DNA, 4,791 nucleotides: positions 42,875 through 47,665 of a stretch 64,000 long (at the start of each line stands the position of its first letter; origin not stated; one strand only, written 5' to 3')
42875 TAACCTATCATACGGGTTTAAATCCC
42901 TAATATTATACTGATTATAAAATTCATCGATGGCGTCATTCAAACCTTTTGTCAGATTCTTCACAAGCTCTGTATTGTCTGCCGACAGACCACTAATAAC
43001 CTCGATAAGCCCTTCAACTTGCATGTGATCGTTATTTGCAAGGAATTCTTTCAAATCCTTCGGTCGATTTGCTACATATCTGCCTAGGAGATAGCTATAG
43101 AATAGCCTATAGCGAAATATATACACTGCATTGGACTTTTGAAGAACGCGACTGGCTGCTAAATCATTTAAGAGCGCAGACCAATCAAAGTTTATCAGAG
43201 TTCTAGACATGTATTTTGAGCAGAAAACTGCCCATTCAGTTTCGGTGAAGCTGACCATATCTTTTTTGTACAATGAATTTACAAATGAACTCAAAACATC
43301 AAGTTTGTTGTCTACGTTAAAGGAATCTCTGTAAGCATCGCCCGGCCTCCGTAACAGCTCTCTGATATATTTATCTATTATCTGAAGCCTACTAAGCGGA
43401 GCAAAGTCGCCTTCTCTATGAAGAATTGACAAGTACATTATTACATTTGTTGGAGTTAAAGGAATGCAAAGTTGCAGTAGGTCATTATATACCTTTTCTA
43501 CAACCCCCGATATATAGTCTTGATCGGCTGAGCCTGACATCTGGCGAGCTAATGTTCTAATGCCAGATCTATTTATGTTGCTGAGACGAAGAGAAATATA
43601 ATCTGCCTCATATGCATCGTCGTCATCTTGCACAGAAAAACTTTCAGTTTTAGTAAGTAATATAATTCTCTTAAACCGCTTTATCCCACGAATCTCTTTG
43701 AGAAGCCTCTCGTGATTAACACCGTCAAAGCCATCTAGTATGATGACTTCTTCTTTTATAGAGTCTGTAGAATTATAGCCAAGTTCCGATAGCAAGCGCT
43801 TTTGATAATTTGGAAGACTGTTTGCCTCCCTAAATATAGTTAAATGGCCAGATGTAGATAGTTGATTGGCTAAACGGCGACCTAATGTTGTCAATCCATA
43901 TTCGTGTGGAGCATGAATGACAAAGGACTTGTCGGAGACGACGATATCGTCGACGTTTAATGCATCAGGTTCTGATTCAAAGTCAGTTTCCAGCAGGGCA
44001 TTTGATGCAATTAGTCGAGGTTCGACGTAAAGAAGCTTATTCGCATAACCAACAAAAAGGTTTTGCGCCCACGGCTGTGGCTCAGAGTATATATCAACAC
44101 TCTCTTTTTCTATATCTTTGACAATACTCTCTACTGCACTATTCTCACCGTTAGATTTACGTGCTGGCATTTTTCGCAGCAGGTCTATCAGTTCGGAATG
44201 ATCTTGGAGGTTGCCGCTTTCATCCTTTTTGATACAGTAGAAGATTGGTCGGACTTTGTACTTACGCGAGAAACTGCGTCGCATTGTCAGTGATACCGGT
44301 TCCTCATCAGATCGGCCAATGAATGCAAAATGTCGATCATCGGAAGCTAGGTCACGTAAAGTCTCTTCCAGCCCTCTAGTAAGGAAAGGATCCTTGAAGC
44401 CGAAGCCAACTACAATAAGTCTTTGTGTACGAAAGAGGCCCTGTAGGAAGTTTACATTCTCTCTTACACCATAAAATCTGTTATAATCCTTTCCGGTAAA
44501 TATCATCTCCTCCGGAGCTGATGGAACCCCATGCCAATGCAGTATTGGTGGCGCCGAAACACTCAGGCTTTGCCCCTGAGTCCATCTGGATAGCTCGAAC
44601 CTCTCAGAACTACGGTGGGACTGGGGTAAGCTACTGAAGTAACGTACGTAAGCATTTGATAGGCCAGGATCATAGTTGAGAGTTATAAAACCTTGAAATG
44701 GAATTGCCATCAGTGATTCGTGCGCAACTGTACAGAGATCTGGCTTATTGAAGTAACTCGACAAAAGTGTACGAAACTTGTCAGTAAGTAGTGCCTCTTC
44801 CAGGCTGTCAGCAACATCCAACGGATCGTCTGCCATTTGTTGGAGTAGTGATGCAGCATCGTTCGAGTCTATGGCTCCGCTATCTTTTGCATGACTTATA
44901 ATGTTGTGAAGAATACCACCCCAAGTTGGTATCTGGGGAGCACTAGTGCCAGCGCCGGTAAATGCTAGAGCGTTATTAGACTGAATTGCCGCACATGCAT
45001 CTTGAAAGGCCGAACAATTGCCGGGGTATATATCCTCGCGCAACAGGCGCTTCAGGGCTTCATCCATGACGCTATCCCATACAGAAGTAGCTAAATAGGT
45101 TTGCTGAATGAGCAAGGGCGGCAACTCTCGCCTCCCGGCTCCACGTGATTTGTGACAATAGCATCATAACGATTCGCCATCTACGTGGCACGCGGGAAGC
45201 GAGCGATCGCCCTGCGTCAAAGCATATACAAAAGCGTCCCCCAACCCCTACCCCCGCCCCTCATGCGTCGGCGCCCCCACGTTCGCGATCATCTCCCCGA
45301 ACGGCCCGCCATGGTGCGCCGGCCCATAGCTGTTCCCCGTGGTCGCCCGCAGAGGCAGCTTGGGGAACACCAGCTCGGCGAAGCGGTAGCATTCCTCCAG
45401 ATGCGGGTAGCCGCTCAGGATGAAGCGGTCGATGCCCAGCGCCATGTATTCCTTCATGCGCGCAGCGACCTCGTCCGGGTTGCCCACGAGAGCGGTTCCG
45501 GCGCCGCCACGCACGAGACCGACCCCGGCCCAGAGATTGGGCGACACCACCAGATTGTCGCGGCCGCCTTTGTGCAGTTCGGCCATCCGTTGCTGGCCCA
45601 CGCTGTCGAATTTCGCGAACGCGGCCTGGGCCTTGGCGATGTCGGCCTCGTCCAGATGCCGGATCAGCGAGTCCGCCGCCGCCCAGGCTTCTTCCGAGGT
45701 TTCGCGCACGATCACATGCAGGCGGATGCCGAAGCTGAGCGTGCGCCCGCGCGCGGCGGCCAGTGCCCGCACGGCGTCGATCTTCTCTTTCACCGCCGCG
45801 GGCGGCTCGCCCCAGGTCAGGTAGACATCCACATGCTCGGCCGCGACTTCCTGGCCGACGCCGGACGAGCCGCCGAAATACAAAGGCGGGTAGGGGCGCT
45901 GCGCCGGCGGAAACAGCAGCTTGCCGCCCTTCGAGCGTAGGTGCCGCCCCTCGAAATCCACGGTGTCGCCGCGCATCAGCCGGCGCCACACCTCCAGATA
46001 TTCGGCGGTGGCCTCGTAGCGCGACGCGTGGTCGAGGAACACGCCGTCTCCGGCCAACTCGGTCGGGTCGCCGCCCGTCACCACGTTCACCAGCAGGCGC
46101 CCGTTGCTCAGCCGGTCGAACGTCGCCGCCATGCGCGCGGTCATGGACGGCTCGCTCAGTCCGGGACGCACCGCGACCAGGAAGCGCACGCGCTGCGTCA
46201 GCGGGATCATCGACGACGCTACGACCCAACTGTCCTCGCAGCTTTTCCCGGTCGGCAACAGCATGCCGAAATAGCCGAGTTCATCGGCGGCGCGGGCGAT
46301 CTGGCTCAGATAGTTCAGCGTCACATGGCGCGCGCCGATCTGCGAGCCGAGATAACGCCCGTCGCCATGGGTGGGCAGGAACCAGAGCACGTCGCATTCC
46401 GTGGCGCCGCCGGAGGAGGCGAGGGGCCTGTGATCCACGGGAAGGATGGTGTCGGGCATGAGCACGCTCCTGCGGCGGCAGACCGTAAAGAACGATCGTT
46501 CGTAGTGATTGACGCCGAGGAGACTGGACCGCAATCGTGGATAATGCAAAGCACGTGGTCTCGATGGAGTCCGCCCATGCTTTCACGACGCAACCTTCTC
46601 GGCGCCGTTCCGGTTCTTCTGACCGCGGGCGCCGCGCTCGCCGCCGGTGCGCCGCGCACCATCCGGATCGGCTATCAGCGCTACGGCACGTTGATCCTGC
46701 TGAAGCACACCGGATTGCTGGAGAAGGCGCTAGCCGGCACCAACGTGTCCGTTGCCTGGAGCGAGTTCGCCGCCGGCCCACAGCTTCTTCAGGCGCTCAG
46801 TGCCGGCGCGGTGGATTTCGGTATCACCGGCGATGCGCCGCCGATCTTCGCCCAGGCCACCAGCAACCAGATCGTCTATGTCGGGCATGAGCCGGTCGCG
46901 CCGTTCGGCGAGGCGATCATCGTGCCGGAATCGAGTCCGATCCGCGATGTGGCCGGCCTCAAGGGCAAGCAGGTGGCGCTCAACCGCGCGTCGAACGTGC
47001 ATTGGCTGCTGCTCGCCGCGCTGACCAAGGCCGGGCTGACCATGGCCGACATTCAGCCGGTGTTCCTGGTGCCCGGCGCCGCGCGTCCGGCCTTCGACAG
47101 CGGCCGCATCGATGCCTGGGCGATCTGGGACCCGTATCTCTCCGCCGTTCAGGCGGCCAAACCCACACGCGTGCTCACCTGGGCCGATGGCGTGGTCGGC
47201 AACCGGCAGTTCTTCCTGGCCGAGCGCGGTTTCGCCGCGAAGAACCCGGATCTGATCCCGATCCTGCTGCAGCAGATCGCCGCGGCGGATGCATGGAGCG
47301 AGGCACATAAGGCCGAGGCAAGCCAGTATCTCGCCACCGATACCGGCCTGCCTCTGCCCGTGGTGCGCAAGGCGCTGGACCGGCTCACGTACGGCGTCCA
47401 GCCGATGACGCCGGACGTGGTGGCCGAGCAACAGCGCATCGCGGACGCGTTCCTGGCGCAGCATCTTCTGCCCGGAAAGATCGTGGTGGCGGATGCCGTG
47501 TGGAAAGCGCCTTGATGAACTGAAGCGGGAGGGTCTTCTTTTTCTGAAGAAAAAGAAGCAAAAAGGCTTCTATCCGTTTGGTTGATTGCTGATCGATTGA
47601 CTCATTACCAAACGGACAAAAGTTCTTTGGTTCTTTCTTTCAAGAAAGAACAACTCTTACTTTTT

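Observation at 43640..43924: Degenerate P-loop NTPase-like motif triplet in the SIR2 protein (Walker A Lys replaced by Leu)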

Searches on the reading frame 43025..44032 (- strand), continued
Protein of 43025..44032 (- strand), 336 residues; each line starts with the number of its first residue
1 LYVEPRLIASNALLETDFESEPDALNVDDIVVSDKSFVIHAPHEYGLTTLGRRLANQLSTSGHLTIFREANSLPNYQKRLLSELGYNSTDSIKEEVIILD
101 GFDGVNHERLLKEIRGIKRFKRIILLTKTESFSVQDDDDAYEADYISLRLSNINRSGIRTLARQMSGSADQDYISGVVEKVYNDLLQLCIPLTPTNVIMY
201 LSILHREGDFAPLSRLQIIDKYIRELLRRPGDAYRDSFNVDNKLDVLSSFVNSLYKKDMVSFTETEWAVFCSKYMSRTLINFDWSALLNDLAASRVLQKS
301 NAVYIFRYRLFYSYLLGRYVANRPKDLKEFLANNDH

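Call 53: search_protein_families(library=ncbifam, proteins=[P0215, P0224, P0217, P0210, P0203, P0216, P0218, P0219, P0206], max_evalue=1e-20)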
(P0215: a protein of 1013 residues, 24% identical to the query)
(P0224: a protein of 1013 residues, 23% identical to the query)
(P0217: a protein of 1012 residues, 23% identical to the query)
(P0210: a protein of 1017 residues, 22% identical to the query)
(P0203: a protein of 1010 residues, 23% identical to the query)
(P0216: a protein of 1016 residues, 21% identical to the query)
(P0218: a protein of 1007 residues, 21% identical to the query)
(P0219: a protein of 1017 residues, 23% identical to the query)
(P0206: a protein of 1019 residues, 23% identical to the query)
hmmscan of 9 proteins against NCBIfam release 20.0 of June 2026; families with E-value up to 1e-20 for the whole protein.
P0215 (1013 aa): 1 family
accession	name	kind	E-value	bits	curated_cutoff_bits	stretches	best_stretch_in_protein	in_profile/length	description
NF053861.1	DS8_antiphage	equivalog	8.3e-37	126.4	790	1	6-862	1-869/994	anti-phage protein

P0224 (1013 aa): 1 family
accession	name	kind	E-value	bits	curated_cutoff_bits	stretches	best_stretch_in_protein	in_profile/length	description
NF053861.1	DS8_antiphage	equivalog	4.8e-49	166.9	790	1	5-695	1-692/994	anti-phage protein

P0217 (1012 aa): 1 family
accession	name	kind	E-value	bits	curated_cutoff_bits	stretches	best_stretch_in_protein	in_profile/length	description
NF053861.1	DS8_antiphage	equivalog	5.3e-49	166.8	790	1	6-695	1-692/994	anti-phage protein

P0210 (1017 aa): 1 family
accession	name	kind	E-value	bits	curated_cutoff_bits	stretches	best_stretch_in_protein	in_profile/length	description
NF053861.1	DS8_antiphage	equivalog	1.9e-42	145.1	790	1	6-688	1-687/994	anti-phage protein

P0203 (1010 aa): 1 family
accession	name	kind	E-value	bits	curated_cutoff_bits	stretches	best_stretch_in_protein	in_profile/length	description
NF053861.1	DS8_antiphage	equivalog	1.1e-37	129.3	790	1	7-658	1-684/994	anti-phage protein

P0216 (1016 aa): 1 family
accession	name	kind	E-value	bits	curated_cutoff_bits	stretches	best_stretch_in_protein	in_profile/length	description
NF053861.1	DS8_antiphage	equivalog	1.9e-44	151.7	790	1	6-685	1-687/994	anti-phage protein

P0218 (1007 aa): 1 family
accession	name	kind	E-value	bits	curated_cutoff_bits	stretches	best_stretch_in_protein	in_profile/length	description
NF053861.1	DS8_antiphage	equivalog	3.1e-46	157.6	790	1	6-551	1-542/994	anti-phage protein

P0219 (1017 aa): 1 family
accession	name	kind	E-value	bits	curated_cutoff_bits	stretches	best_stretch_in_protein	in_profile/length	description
NF053861.1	DS8_antiphage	equivalog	4.6e-45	153.7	790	1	6-692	1-686/994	anti-phage protein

P0206 (1019 aa): 1 family
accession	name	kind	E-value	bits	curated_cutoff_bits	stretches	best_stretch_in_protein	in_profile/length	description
NF053861.1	DS8_antiphage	equivalog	6.9e-46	156.5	790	1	2-383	37-396/994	anti-phage protein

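Call 71: search_solved_structures(query=A2, max_evalue=5, show_alignments=1)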
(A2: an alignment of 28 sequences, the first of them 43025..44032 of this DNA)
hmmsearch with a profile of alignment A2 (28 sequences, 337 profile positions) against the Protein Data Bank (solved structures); distinct sequences matched with E-value up to 5: 18.
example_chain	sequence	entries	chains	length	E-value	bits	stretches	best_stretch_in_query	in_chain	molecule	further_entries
6g90_A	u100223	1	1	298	0.062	15.4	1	53-130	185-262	U1 small nuclear ribonucleoprotein A,U1 small nuclear ribonucleoprotein A,U1 small nuclear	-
6n7p_C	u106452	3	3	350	0.2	13.8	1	53-130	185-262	U1 small nuclear ribonucleoprotein A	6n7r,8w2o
5zwn_S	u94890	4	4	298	0.29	13.3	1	53-130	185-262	U1 small nuclear ribonucleoprotein A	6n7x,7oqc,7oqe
5bq5_A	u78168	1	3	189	0.33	13.1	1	28-103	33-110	Insertion sequence IS5376 putative ATP-binding protein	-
1dus_A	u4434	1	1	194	0.34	13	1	123-177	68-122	MJ0882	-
3upu_A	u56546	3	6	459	0.42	12.7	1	16-72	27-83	ATP-dependent DNA helicase dda | Dda helicase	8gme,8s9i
8q4d_E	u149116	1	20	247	0.59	12.2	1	29-103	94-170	Insertion sequence IS5376 putative ATP-binding protein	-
8q3w_A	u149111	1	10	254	0.6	12.2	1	29-103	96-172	Insertion sequence IS5376 putative ATP-binding protein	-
2gza_A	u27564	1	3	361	0.91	11.6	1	31-167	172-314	Type IV secretion system protein VirB11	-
1y1u_A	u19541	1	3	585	1.1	11.4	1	18-101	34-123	Signal transducer and activator of transcription 5A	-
1i2p_A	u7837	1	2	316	1.6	10.8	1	53-104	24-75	TRANSALDOLASE B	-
1i2o_A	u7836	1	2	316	1.6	10.8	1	53-104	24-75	TRANSALDOLASE B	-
1onr_A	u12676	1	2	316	1.6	10.8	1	53-104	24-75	TRANSALDOLASE B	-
1ucw_A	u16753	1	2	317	1.6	10.8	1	53-104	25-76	TRANSALDOLASE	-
1i2q_A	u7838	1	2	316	1.6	10.8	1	53-104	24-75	TRANSALDOLASE B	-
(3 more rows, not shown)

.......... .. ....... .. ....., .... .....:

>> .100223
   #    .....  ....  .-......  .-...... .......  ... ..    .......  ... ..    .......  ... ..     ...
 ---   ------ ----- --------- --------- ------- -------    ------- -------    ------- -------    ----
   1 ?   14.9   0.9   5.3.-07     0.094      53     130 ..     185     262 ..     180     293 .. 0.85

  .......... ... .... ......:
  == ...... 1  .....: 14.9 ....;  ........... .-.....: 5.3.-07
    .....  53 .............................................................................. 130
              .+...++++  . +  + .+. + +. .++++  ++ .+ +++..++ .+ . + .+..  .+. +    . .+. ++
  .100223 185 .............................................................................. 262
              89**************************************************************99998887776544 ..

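Call 72: search_protein_families(library=padloc, proteins=[P0137, P0120, P0116, P0160], max_evalue=0.01)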
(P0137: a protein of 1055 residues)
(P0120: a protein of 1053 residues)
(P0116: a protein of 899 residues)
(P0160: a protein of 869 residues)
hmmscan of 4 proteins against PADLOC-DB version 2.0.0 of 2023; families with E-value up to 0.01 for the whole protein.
P0137 (1055 aa): 3 families
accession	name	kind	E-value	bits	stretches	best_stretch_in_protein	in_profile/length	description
PDLC05051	PDC-S60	-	3e-118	394.4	1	5-812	2-802/1027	-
PDLC00736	Effector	-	1.6e-22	78.1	1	7-320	6-307/561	Endonuclease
PDLC04140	mad8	-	0.0039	14.8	0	377-431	7-61/314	mads_8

P0120 (1053 aa): 3 families
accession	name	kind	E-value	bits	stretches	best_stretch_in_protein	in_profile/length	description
PDLC05051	PDC-S60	-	4.4e-96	321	1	4-825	2-809/1027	-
PDLC00736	Effector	-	4.9e-12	43.5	1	5-245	5-232/561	Endonuclease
PDLC04140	mad8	-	0.002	15.7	1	400-431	24-57/314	mads_8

P0116 (899 aa): 5 families
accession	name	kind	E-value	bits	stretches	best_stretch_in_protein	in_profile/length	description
PDLC02959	RT-Protease_XI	-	4.5e-10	37.1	1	8-163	343-490/510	single gene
PDLC02960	RT-Protease_XI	-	2e-09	35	1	11-160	344-487/506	single gene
PDLC05022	PDC-S45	-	9e-05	19.5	1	11-57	33-83/293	-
PDLC04593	PDC-M35A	-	0.0026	15.6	0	133-157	155-179/216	-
PDLC02596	DrmC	-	0.005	14.3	0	205-262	90-146/269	DrmC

P0160 (869 aa): 1 family
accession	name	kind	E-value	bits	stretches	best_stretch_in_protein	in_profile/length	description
PDLC05050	PDC-S60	-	1.7e-61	206.6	1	4-202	2-209/906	-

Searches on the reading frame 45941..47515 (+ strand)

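Call 68: search_protein_families(library=pfam, proteins=[window:45941-47515:+], max_evalue=0.00001)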
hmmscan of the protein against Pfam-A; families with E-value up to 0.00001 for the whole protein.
window:45941-47515:+ (524 aa): 3 families
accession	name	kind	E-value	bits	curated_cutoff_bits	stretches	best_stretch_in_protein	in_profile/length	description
PF09084.16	NMT1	-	1.6e-11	45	20.5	1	278-456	30-212/216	NMT1/THI5 like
PF13379.11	NMT1_2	-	2.6e-08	34.4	24.7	1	250-463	20-246/252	NMT1-like family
PF12974.12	Phosphonate-bd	-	1.7e-07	31.3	27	1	280-376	40-142/242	ABC transporter, phosphonate, periplasmic substrate-binding protein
